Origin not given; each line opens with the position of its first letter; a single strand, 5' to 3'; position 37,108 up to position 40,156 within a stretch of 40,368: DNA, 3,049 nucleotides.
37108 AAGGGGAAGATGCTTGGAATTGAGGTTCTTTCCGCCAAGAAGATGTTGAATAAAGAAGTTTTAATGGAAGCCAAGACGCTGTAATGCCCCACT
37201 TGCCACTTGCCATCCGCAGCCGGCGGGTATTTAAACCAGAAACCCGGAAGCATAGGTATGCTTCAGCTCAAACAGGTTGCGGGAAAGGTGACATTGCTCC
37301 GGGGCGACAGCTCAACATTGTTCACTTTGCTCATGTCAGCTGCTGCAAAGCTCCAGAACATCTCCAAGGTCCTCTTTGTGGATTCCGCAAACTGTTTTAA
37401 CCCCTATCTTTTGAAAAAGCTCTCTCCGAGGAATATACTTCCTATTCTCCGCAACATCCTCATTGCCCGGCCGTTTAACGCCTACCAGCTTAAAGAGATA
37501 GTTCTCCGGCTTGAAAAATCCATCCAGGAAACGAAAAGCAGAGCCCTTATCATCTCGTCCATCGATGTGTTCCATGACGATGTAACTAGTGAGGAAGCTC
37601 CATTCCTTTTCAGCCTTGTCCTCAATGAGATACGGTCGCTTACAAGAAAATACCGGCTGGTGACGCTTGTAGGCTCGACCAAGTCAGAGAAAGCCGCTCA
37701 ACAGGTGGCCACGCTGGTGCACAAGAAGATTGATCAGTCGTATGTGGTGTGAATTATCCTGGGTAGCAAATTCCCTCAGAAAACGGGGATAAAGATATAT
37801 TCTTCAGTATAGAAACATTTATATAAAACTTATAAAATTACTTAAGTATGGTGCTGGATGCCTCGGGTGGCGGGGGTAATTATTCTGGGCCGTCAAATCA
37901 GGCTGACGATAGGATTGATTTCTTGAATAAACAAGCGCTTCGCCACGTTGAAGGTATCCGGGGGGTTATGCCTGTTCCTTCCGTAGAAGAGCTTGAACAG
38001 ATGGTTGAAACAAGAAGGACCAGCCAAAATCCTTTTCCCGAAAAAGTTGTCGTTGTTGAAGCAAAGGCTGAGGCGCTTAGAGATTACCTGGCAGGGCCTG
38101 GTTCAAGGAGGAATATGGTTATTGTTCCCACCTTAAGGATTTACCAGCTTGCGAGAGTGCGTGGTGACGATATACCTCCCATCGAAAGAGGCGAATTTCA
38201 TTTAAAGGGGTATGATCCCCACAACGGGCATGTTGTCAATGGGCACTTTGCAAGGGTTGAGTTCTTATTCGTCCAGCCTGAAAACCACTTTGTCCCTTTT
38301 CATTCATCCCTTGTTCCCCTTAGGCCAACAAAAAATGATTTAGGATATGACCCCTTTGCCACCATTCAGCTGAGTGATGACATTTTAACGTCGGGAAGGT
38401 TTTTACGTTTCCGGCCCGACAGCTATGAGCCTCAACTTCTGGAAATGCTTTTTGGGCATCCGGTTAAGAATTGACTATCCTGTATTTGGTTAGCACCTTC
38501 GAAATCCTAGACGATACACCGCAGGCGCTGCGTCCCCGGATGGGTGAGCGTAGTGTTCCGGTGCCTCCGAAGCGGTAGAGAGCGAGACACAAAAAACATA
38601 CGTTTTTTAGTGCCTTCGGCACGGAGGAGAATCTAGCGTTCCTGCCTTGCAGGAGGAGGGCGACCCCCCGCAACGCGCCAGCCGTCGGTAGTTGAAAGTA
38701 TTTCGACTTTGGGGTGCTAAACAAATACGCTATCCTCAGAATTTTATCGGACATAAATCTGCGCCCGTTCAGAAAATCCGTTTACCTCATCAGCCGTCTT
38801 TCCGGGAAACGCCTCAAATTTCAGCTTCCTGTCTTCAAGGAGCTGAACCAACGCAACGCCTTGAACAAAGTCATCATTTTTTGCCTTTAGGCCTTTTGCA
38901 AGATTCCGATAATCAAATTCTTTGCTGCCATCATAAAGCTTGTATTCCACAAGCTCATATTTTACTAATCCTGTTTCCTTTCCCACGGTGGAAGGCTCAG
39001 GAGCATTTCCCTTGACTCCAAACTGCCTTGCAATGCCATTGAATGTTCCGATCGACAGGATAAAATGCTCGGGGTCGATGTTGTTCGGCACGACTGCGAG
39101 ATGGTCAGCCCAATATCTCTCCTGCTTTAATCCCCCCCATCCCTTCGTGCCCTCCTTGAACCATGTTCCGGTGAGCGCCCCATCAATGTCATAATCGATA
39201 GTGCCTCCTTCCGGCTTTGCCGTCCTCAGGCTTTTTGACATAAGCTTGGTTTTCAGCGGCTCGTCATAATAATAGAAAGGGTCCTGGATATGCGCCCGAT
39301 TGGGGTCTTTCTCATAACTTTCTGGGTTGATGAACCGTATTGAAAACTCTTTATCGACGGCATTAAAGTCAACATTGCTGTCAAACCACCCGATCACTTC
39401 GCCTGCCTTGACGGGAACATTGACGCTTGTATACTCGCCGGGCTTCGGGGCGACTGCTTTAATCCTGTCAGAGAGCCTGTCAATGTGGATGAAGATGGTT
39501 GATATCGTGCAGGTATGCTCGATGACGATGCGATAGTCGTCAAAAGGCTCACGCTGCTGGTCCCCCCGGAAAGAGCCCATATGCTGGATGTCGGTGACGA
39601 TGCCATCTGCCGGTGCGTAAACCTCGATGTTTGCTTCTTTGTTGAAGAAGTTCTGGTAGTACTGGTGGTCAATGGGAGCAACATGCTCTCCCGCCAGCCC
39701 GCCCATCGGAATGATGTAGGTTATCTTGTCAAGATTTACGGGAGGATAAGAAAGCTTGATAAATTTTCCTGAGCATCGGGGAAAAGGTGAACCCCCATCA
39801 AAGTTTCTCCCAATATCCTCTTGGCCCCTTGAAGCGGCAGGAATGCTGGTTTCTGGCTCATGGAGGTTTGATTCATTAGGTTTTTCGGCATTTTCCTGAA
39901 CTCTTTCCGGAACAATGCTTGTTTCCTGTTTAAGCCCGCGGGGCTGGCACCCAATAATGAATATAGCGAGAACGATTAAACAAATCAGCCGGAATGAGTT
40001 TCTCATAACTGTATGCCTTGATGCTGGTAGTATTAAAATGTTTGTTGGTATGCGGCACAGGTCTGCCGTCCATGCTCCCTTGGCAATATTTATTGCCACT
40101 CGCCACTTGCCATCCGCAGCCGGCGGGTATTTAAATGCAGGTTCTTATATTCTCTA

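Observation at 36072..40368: Four near-identical 40-nt repeats, each heading a different small gene cassette: an integron-like array without attC features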

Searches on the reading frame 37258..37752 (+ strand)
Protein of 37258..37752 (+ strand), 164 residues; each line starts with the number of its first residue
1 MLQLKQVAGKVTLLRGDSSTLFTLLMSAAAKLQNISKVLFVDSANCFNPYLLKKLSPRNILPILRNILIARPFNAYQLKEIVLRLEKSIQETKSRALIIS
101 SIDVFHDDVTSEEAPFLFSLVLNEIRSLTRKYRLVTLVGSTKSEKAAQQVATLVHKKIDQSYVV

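Call 10: search_protein_families(library=pfam, proteins=[window:37258-37752:+], max_evalue=0.01)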
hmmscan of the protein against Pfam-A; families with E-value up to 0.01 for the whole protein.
window:37258-37752:+ (164 aa): 1 family
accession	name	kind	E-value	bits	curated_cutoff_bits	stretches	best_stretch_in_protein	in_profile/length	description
PF08423.17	Rad51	-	0.0013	18.5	22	1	36-103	61-131/244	Rad51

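Call 38: find_homologous_proteins(query=window:37258-37752:+, max_evalue=0.001)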
Query window:37258-37752:+ (164 aa): 5 proteins with E <= 0.001 among 242 candidates.
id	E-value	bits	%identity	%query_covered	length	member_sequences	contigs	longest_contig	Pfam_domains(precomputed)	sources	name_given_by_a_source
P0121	6.3e-95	333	100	100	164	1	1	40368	-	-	-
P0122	2.5e-86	305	90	100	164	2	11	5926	-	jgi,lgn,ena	-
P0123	2.0e-78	279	81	100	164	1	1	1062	-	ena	-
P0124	1.9e-46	175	54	100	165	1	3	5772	-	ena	-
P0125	3.3e-36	142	85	50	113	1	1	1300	-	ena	-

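Call 39: find_encoding_contigs(protein=P0122, flank=10000, max_places=10)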
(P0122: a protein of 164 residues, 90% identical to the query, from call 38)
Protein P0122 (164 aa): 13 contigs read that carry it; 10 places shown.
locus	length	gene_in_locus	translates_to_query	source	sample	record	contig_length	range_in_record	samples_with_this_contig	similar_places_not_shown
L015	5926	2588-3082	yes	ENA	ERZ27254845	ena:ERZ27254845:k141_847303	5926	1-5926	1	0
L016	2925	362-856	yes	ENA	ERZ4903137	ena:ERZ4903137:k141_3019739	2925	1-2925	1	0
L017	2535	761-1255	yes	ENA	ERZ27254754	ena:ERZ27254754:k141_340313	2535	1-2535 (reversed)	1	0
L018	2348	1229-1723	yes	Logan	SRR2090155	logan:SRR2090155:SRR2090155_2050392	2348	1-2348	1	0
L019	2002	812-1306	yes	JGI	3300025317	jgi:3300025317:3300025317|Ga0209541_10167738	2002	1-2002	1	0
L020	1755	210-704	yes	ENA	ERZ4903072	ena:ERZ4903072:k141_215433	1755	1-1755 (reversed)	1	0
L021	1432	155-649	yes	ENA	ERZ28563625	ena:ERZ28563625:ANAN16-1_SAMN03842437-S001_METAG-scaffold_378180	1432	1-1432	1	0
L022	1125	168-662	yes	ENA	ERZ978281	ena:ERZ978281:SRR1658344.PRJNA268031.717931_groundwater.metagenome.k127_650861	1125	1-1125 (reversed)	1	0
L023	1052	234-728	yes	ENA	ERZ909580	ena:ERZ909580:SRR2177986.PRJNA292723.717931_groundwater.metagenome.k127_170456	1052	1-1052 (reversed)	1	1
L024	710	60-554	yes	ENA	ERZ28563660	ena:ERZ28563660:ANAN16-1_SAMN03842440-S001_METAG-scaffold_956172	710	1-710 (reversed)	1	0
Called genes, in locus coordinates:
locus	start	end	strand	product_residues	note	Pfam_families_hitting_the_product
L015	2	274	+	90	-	?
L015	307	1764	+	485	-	PF02934:GatB_N, PF02637:GatB_Yqey (faint)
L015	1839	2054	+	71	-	-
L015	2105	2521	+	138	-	PF10049:DUF2283 (weak)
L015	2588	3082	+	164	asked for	-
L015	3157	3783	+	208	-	-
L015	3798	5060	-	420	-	-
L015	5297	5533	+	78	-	PF26688:RHH_12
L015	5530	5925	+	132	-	?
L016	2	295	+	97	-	?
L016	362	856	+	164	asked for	-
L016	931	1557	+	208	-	-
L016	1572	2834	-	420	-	-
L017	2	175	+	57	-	?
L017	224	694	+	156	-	PF10049:DUF2283 (weak)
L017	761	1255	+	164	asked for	-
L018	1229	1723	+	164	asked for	-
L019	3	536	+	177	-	?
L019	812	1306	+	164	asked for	-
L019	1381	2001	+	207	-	?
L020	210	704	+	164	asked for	-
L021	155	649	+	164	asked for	-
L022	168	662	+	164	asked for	-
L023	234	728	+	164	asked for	-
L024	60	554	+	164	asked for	-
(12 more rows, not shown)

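Call 40: find_encoding_contigs(protein=P0124, flank=10000, max_places=10)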
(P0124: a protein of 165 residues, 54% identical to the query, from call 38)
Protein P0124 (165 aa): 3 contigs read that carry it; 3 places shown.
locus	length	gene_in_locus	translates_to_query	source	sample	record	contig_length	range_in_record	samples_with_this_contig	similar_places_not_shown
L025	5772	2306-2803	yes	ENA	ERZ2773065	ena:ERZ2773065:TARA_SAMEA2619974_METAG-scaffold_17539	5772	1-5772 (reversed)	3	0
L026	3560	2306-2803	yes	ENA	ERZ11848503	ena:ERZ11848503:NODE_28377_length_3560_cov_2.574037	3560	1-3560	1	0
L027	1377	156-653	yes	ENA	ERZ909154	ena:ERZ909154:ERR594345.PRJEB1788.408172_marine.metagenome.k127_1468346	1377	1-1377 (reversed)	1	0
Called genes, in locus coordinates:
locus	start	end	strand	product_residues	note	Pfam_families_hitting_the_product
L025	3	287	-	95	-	?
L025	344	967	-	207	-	PF01966:HD (weak)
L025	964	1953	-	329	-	PF01594:AI-2E_transport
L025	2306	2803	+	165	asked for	-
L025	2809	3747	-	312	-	-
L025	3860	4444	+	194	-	PF04140:ICMT, PF04191:PEMT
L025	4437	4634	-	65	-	-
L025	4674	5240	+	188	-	PF07366:SnoaL (weak), PF12680:SnoaL_2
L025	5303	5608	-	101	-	PF01451:LMWPc (faint)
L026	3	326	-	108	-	?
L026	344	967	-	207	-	PF01966:HD (weak)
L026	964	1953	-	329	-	PF01594:AI-2E_transport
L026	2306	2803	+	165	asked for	-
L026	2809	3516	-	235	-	-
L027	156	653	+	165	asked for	-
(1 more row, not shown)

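Call 48: find_encoding_contigs(protein=P0123, flank=10000, max_places=10)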
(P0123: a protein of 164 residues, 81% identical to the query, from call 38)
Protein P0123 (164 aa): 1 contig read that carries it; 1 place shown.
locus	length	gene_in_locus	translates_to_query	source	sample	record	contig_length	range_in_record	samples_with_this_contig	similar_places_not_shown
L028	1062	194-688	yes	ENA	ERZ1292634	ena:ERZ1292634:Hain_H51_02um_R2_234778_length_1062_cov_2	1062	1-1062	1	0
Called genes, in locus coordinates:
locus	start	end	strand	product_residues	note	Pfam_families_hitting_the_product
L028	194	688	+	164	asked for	-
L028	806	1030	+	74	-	-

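Call 49: find_encoding_contigs(protein=P0125, flank=10000, max_places=10)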
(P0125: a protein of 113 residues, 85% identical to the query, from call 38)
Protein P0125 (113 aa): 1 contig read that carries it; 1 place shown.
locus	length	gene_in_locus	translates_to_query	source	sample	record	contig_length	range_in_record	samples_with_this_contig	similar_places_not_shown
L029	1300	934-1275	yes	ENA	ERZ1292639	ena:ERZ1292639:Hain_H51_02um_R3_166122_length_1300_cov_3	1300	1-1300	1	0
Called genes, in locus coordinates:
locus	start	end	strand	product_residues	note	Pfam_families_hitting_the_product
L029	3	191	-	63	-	?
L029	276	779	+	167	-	PF13404:HTH_AsnC-type, PF13412:HTH_24, PF01037:AsnC_trans_reg (weak)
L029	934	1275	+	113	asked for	-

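Call 60: search_solved_structures(query=A2, max_evalue=1)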
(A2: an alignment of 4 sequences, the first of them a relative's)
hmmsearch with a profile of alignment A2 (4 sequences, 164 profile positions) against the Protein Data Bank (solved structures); distinct sequences matched with E-value up to 1: 26.
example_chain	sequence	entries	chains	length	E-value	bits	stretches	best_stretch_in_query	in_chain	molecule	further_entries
7cgy_A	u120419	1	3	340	0.00058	22.9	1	36-140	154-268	Meiotic recombination protein DMC1/LIM15 homolog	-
6r3p_A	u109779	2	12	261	0.00075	22.5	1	36-140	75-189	Meiotic recombination protein DMC1/LIM15 homolog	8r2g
4hyy_A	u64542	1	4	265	0.00078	22.5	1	36-139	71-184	Meiotic recombination protein DMC1/LIM15 homolog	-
7c98_A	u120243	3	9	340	0.0011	22.1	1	36-139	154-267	Meiotic recombination protein DMC1/LIM15 homolog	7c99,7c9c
8qqe_A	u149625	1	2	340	0.0011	22.1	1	36-139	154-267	Meiotic recombination protein DMC1/LIM15 homolog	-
1v5w_A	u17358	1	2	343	0.0011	22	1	36-139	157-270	Meiotic recombination protein DMC1/LIM15 homolog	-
2zjb_A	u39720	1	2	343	0.0013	21.7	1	36-139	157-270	Meiotic recombination protein DMC1/LIM15 homolog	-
5qul_A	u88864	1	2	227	0.014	18.4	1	37-138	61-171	RadA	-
4a6p_A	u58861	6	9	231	0.021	17.8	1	37-102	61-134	DNA REPAIR AND RECOMBINATION PROTEIN RADA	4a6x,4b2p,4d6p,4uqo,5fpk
5l8v_A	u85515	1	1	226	0.03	17.3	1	37-104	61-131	DNA repair and recombination protein RadA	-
1pzn_A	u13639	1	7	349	0.04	16.9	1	37-101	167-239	DNA repair and recombination protein rad51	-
6tuu_A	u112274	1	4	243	0.053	16.5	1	38-102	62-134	DNA repair and recombination protein RadA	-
5h3w_B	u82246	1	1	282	0.15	15.1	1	70-113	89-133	Fibronectin/fibrinogen binding protein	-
5qub_A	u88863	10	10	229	0.15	15.1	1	37-109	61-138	RadA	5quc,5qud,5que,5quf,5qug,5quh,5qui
5h3w_A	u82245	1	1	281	0.15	15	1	70-113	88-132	Fibronectin/fibrinogen binding protein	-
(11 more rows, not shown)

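Call 64: predict_structure(alignment_id=A2)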
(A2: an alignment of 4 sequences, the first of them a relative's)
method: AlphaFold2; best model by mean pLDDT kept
length: 164 residues; sequences in the alignment: 4
mean_pLDDT: 71.0   pTM: 0.72
mean pLDDT of the five models: 71.0, 65.9, 61.6, 61.2, 50.1
residues with pLDDT >= 90: 6; 70-90: 89; 50-70: 53; < 50: 16
segments of 3 or more residues with pLDDT < 50: 65-76
pLDDT, mean of each block of 10 residues (from residue 1): 68 85 82 78 59 56 48 53 80 83 62 67 85 89 63 75 78
secondary structure, 60 per line:
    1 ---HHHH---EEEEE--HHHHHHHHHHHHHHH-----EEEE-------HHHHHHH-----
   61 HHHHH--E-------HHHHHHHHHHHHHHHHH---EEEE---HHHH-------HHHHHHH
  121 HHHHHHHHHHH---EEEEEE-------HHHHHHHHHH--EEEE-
elements in order: H4-7 E11-15 H18-32 E38-41 H49-55 H61-65 H76-92 E96-99 H103-106 H114-131 E135-140 H148-157 E160-163

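Call 67: fold_search(model_id=the predicted structure, library=pdb)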
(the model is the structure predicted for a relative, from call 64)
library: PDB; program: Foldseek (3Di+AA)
matches with E <= 10: 1807; with E <= 0.001: 506
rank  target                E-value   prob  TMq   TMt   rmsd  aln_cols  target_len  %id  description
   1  9q25_G                1.2e-07  1.00  0.75  0.44   4.0       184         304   14  DX2-CX3-RAD51 in the closed state (released 2026-03-04)
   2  5nwl_A                1.4e-07  1.00  0.73  0.42   4.1       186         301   14  Crystal structure of a human RAD51-ATP filament. (released 2018-03-07)
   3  8qqe_B                2.1e-07  1.00  0.72  0.51   3.5       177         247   17  Crystal structure of the complex between DMC1 and the PhePP domain of BRCA2 (released 2024-06-19)
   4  8qqe_A                2.2e-07  1.00  0.73  0.43   3.4       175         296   16  Crystal structure of the complex between DMC1 and the PhePP domain of BRCA2 (released 2024-06-19)
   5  9q23_G                3.3e-07  1.00  0.76  0.42   4.3       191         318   13  DX2-CX3-RAD51 structure in the intermediate state (released 2026-03-04)
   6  5jee                  3.3e-07  1.00  0.68  0.53   3.7       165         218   18  Apo-structure of humanised RadA-mutant humRadA26F (released 2016-10-19)
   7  9ui7_D                3.5e-07  1.00  0.71  0.40   5.2       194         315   14  structure of a 4 base pair Rad51 D-loop complex (released 2025-09-10)
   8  5qul_A                3.8e-07  1.00  0.76  0.58   3.1       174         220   17  Structure of unliganded HumRadA1.3 (released 2021-03-03)
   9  9svx_E                4.0e-07  1.00  0.71  0.41   4.7       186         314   13  XRCC3-RAD51C-RAD51D-XRCC2 (XRCC3 complex) capping a RAD51 filament on single stranded DNA (released 2025-11-26)
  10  9q2a_G                4.2e-07  1.00  0.77  0.45   3.4       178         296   14  BCDX2-CX3-RAD51-RAD51-ssDNA supercomplex (released 2026-03-04)
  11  9d4n_A                4.2e-07  1.00  0.72  0.41   4.7       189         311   13  The cryo-EM structure of the yeast Dmc1 filament bound to ssDNA in the presence of ATP (released 2025-01-22)
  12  9ui7_C                4.8e-07  1.00  0.66  0.38   5.1       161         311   16  structure of a 4 base pair Rad51 D-loop complex (released 2025-09-10)
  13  4hyy_A                5.1e-07  1.00  0.72  0.52   3.5       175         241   16  Filament of octameric rings of DMC1 recombinase from Homo sapiens (released 2013-04-10)
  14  5qul_B                5.4e-07  1.00  0.75  0.59   3.1       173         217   16  Structure of unliganded HumRadA1.3 (released 2021-03-03)
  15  8br2_A                7.3e-07  1.00  0.74  0.42   4.3       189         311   13  CryoEM structure of the post-synaptic RAD51 nucleoprotein filament in the presence of ATP and Ca2+ (released 2023-05-03)
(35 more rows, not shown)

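Call 68: search_protein_families(library=pfam, proteins=[L019:36-536:+, L029:276-779:+], max_evalue=0.01)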
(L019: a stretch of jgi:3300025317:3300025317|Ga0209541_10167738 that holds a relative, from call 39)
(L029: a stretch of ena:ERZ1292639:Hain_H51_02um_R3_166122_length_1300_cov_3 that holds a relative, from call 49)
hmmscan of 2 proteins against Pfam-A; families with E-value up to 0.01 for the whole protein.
L019:36-536:+ (166 aa): 0 families

L029:276-779:+ (167 aa): 6 families
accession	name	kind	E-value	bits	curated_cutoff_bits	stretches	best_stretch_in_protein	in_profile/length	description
PF13404.12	HTH_AsnC-type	-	7.5e-13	48.5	27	1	15-56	1-42/42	AsnC-type helix-turn-helix domain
PF13412.12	HTH_24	-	4.5e-11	42.6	21.9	1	15-62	1-48/48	Winged helix-turn-helix DNA-binding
PF01037.27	AsnC_trans_reg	-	2.5e-06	27.7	25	1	93-138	11-57/73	Lrp/AsnC ligand binding domain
PF12802.13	MarR_2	-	0.00094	19.7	27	1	21-58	9-47/61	MarR family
PF12840.13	HTH_20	-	0.0018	18.6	27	1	21-61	8-48/51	Helix-turn-helix domain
PF01047.28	MarR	-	0.0036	17.6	24.6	1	21-58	7-44/59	MarR family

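Call 69: search_protein_families(library=padloc, proteins=[window:37258-37752:+], max_evalue=0.01)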
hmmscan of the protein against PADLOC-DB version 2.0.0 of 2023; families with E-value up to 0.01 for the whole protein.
window:37258-37752:+ (164 aa): 1 family
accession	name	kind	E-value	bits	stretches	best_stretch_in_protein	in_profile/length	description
PDLC03770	RT_UG31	-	0.0093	13.2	1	74-150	270-343/456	DRT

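Call 75: search_protein_families(library=ncbifam, proteins=[window:37258-37752:+], max_evalue=0.01)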
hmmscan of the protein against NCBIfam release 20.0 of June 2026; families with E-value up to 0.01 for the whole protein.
window:37258-37752:+ (164 aa): 2 families
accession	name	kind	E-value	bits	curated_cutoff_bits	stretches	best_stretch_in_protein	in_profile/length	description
TIGR02238.1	recomb_DMC1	equivalog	0.00025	20.3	447.7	1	36-102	131-201/314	meiotic recombinase Dmc1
TIGR02237.1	recomb_radB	equivalog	0.0013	18.6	172.4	1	25-135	30-142/210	DNA repair and recombination protein RadB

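Call 90: search_protein_representatives(alignment_id=A2)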
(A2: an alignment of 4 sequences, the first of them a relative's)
Query: 4 sequences, 164 profile positions. Proteins with E-value up to 0.001 (for the whole library): 363; up to 1e-10: 49; up to 1e-30: 3. The best 150 are listed.
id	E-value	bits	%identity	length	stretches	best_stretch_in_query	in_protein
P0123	1.7e-91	320.6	-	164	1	1-164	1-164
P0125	1.2e-41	158.5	-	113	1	1-82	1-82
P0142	9.9e-32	126.3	-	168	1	1-143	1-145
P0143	7.6e-30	120.1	-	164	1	9-154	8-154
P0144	5.7e-29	117.3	-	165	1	1-163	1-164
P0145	4.2e-27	111.2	-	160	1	6-140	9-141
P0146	1.2e-26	109.7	-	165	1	1-164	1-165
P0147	8.2e-22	94.0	-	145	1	17-139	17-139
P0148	8.8e-22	93.9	-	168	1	8-140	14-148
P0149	3.8e-21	91.8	-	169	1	9-157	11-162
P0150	4.0e-21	91.8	-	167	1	8-141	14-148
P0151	6.9e-20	87.7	-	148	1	9-139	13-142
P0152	1.2e-19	86.9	-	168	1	8-154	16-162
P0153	2.2e-18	82.8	-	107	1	1-101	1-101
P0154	3.2e-18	82.3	-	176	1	7-158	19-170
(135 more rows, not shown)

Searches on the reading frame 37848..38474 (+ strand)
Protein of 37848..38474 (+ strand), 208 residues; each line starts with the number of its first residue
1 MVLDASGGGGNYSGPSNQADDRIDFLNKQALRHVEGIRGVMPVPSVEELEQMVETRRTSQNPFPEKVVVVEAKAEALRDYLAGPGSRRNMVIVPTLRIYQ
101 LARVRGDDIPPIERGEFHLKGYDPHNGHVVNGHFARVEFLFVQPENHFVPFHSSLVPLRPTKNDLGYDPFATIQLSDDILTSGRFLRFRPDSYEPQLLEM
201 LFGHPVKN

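Call 10: search_protein_families(library=pfam, proteins=[window:37848-38474:+], max_evalue=0.01)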
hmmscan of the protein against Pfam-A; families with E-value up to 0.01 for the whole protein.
window:37848-38474:+ (208 aa): 0 families

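Call 15: find_encoding_contigs(protein=window:37848-38474:+, flank=10000, max_places=10)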
Protein window:37848-38474:+ (208 aa): 3 contigs read that carry it; 2 places shown.
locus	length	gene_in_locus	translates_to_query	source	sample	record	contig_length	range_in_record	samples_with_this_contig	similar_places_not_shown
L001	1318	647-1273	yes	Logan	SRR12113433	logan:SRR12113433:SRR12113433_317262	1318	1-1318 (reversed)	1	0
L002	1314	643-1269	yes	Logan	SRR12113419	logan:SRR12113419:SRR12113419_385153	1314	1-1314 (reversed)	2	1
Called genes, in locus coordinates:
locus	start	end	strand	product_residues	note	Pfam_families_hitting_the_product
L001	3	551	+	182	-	?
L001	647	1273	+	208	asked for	-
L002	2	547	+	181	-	?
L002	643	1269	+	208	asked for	-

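Call 69: search_protein_families(library=padloc, proteins=[window:37848-38474:+], max_evalue=0.01)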
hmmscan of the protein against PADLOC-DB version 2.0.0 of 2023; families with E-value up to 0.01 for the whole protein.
window:37848-38474:+ (208 aa): 0 families

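Call 75: search_protein_families(library=ncbifam, proteins=[window:37848-38474:+], max_evalue=0.01)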
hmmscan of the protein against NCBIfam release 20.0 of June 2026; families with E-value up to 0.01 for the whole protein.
window:37848-38474:+ (208 aa): 0 families

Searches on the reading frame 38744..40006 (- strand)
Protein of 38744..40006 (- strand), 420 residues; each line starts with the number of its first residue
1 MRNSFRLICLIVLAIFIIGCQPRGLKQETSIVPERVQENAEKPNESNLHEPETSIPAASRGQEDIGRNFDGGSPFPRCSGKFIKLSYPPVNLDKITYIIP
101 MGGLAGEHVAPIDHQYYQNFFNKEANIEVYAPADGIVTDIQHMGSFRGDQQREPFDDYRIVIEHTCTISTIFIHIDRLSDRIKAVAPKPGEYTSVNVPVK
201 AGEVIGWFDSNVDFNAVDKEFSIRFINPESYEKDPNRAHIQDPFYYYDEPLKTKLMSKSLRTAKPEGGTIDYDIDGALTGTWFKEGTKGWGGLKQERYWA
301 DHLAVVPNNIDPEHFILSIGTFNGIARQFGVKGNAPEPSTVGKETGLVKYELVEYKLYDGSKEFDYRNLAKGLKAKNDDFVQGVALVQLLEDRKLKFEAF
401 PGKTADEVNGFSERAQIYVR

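Call 10: search_protein_families(library=pfam, proteins=[window:38744-40006:-], max_evalue=0.01)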
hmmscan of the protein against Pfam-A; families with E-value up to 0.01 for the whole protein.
window:38744-40006:- (420 aa): 1 family
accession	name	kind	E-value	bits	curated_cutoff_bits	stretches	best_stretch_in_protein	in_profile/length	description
PF01551.29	Peptidase_M23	-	0.0068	17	28.7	0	124-207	11-71/96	Peptidase family M23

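Call 31: find_encoding_contigs(protein=window:38744-40006:-, flank=10000, max_places=10)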
Protein window:38744-40006:- (420 aa): no gene with exactly this product is on record in the collection.

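Call 69: search_protein_families(library=padloc, proteins=[window:38744-40006:-], max_evalue=0.01)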
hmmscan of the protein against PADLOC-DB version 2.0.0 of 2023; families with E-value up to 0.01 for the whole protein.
window:38744-40006:- (420 aa): 0 families

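Call 75: search_protein_families(library=ncbifam, proteins=[window:38744-40006:-], max_evalue=0.01)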
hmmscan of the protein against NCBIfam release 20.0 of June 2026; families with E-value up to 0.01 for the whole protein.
window:38744-40006:- (420 aa): 0 families
